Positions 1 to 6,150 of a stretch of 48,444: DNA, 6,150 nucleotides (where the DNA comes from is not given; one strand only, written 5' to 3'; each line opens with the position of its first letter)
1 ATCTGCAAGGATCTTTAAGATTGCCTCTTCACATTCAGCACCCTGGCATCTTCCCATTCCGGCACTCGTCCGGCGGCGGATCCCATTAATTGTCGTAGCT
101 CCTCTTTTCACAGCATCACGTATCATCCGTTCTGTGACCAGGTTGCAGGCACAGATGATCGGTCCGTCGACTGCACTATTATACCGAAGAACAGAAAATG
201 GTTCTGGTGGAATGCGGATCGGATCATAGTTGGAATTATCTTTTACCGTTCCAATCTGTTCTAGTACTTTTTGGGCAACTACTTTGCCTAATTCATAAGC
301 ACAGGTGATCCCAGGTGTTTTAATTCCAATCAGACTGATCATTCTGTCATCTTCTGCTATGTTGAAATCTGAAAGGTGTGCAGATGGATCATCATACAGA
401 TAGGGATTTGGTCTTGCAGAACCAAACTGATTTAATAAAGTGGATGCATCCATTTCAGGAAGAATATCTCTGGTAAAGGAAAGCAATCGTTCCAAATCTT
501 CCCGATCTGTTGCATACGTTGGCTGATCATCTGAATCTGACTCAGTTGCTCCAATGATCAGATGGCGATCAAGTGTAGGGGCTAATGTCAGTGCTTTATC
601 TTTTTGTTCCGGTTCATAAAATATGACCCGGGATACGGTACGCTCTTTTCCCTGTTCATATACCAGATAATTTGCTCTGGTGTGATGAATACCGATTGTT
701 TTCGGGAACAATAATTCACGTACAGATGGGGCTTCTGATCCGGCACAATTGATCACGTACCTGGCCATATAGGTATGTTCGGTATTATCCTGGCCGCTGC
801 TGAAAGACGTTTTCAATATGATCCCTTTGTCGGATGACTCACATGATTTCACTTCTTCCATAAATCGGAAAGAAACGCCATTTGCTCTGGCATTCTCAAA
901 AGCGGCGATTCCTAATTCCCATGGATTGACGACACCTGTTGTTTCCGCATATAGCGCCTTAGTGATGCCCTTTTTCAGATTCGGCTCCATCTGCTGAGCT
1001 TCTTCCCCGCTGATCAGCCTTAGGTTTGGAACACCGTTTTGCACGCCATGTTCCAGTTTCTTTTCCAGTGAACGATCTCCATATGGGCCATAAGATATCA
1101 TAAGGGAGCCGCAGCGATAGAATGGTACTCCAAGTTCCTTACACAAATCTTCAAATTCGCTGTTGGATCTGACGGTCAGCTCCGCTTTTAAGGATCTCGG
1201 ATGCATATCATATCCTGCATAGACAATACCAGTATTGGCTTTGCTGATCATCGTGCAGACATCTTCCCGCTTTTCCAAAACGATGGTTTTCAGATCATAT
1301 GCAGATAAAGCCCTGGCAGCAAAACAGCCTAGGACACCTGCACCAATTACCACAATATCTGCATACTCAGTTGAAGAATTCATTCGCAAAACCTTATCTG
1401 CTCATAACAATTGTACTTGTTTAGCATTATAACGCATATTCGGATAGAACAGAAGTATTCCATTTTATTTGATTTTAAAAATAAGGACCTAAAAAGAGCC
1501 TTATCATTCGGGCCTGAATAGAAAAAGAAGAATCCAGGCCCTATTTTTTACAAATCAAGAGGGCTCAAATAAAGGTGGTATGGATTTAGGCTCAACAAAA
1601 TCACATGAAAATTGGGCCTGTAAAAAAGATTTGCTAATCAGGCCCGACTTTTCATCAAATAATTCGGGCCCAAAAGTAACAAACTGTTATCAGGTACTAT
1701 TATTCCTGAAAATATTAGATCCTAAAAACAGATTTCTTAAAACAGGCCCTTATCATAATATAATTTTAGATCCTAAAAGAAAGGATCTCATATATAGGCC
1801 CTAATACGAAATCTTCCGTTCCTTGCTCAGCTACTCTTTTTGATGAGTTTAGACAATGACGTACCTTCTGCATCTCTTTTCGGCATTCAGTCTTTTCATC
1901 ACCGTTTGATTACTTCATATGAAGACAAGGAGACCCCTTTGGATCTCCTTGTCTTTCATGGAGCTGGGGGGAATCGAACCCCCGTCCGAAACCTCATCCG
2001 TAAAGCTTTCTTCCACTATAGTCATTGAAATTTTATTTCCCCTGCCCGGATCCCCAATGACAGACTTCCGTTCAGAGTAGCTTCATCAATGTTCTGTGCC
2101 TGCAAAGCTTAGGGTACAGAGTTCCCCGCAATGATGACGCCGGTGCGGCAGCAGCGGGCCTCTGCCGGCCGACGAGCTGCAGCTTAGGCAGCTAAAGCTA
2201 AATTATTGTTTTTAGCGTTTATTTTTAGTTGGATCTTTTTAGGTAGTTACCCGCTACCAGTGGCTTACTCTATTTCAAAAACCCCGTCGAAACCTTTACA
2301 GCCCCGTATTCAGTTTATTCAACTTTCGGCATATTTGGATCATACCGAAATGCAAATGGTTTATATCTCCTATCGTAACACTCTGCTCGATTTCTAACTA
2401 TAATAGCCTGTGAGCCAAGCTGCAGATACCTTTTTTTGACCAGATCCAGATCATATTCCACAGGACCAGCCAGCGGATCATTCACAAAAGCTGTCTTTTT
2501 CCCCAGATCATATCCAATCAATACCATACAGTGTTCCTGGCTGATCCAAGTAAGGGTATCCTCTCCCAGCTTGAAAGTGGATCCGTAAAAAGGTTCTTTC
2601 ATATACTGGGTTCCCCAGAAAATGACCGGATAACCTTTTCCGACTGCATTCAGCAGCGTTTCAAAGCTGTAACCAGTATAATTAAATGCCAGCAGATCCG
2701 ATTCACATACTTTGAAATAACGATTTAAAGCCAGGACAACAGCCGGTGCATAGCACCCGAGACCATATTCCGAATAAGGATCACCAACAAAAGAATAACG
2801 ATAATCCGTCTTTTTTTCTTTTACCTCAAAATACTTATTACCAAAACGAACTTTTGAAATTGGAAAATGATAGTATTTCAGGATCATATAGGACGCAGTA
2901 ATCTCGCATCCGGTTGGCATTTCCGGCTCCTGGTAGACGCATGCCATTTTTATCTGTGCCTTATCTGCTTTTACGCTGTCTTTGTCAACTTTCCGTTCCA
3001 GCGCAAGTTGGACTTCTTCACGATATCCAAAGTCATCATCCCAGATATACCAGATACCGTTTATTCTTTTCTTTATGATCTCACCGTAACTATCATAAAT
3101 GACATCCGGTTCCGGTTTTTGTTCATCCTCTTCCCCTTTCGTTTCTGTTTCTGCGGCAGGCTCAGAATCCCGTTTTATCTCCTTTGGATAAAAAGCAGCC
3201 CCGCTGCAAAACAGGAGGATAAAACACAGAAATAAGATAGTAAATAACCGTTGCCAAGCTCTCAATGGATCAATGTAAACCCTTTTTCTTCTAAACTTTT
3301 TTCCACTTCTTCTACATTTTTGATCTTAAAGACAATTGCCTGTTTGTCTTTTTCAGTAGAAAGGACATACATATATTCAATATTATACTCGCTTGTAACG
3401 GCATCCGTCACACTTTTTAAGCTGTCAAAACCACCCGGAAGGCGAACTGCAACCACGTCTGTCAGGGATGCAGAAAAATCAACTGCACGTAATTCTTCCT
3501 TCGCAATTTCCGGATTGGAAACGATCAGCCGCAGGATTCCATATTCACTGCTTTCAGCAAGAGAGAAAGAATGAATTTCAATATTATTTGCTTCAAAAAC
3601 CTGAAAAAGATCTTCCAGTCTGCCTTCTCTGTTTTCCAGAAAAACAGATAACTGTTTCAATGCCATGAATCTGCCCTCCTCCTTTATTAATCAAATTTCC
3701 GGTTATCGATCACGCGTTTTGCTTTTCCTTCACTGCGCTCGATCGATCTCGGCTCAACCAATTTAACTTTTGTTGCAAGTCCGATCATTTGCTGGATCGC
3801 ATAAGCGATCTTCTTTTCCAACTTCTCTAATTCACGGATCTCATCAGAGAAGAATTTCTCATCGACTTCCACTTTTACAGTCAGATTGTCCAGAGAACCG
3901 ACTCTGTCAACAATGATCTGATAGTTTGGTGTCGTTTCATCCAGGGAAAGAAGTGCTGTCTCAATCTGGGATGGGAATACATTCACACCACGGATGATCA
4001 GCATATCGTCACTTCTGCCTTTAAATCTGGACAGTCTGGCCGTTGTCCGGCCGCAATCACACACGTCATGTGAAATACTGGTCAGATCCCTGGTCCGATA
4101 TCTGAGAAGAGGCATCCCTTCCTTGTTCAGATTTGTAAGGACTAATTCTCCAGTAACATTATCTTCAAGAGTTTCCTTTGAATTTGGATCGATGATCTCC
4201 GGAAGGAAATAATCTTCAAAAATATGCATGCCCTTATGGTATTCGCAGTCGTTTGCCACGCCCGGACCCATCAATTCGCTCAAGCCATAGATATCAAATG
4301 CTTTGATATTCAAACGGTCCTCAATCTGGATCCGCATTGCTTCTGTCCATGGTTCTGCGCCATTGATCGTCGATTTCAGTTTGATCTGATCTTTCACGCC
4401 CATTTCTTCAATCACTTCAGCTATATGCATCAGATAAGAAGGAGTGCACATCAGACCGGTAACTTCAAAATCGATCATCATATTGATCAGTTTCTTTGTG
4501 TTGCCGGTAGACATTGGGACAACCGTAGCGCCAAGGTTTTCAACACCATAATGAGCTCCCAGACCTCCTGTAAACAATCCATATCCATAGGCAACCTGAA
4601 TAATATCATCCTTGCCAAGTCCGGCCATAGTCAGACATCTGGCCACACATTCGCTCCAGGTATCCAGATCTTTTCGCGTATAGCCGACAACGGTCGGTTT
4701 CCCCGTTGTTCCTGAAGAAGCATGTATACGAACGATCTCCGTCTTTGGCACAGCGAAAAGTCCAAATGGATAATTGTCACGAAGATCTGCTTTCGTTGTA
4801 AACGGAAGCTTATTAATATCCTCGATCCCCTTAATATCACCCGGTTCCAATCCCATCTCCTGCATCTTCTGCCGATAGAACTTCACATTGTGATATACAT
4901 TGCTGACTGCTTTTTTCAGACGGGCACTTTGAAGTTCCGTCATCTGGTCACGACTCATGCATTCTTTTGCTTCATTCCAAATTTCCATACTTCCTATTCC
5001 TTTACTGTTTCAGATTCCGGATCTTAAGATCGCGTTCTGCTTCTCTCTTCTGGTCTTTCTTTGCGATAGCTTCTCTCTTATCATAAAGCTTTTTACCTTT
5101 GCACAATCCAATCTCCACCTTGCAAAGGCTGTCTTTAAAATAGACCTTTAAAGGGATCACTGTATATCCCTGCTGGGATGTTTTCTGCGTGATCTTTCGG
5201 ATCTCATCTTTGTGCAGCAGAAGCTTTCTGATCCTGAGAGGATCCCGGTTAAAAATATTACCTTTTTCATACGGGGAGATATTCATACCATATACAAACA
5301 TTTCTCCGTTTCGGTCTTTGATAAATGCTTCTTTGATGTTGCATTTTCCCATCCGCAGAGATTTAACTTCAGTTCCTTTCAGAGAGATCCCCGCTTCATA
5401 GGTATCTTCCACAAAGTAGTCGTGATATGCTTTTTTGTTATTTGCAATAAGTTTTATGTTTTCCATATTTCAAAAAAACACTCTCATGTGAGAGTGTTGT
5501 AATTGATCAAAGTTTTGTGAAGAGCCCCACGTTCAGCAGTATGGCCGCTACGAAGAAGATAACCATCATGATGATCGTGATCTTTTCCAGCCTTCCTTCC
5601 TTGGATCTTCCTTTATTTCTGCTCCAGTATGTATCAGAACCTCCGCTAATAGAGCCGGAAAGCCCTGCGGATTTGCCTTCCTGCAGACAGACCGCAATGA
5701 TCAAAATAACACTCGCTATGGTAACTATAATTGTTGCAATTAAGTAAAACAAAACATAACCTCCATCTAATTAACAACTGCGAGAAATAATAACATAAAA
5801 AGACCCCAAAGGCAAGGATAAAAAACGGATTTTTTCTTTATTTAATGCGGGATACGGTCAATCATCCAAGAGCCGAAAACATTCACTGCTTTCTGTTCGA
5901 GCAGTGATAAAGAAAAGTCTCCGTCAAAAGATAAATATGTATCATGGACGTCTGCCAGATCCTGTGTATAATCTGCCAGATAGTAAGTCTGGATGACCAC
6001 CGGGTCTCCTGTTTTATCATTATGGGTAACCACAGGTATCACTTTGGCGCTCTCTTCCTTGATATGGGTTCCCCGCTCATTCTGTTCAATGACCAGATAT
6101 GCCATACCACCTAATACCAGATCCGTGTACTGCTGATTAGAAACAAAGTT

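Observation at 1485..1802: Exactly 52-nt-phased array of GGNCC-type cores in the 575-nt gap between ssrA and a glpA-like gene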

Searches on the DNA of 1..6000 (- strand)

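Call 6: search_rna_families(source=window, start=1, end=6000, threshold=evalue, max_evalue=1)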
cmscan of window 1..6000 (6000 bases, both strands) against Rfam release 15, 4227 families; matches with E-value up to 1: 3.
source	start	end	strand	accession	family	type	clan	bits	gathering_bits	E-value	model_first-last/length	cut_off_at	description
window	1956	2305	-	RF00023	tmRNA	Gene;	CL00001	167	47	3.4e-67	1-374/374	no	transfer-messenger RNA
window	2184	2370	-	RF04321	tmRNA_permuted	Gene;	-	43.5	47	2.3e-06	1-213/213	no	permuted transfer-messenger RNA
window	1890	1987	-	RF04321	tmRNA_permuted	Gene;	-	19.6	47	0.66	32-106/213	no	permuted transfer-messenger RNA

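Call 47: search_rna_families(sources=[L012, L009, L004, L011], threshold=evalue, max_evalue=1)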
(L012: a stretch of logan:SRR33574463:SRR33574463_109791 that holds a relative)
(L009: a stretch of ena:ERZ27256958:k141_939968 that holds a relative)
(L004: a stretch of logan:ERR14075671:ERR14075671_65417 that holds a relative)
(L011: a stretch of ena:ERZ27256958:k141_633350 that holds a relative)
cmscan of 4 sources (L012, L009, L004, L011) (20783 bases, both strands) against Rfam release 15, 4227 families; matches with E-value up to 1: 11.
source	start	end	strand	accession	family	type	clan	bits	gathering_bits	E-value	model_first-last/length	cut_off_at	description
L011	2813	2911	+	RF00059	TPP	Cis-reg; riboswitch;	-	71.6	54.3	1.3e-12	1-105/105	no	TPP riboswitch aptamer (THI element)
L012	3004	3102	+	RF00059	TPP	Cis-reg; riboswitch;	-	71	54.3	1.8e-12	1-105/105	no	TPP riboswitch aptamer (THI element)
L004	2986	3084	+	RF00059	TPP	Cis-reg; riboswitch;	-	70.2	54.3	2.9e-12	1-105/105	no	TPP riboswitch aptamer (THI element)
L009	2776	2874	+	RF00059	TPP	Cis-reg; riboswitch;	-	69.8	54.3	3.7e-12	1-105/105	no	TPP riboswitch aptamer (THI element)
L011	1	144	+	RF00023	tmRNA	Gene;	CL00001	53.4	47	1.1e-18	236-374/374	5'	transfer-messenger RNA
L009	1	79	+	RF00023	tmRNA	Gene;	CL00001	48.7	47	1.1e-16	292-374/374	5'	transfer-messenger RNA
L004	1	33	+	RF00023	tmRNA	Gene;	CL00001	39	47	1.4e-12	342-374/374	5'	transfer-messenger RNA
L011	99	246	+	RF04321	tmRNA_permuted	Gene;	-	32.5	47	0.0026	16-121/213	no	permuted transfer-messenger RNA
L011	3586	3645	-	RF02844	RefA9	Gene; antisense;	-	29.6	49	0.59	1-64/64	no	Enterococcus sRNA A9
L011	122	203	-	RF04209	MIR7533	Gene; miRNA;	-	27.1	230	0.075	1-249/249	no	MIR7533 microRNA precursor family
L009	2528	2609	+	RF02944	c4-2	Gene; sRNA;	CL00128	23.2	41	0.98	1-79/79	no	c4-2 RNA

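Call 64: search_dna_similar(query=window:1470-1815:-, collection=plasmids, mode=distant, max_evalue=0.1, max_rows=10)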
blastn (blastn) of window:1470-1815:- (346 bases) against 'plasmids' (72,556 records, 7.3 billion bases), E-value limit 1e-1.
No match.

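Call 65: search_dna_similar(query=window:1470-1815:-, collection=phages, mode=distant, max_evalue=0.1, max_rows=10)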
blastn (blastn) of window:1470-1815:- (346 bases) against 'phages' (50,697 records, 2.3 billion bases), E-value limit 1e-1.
No match.
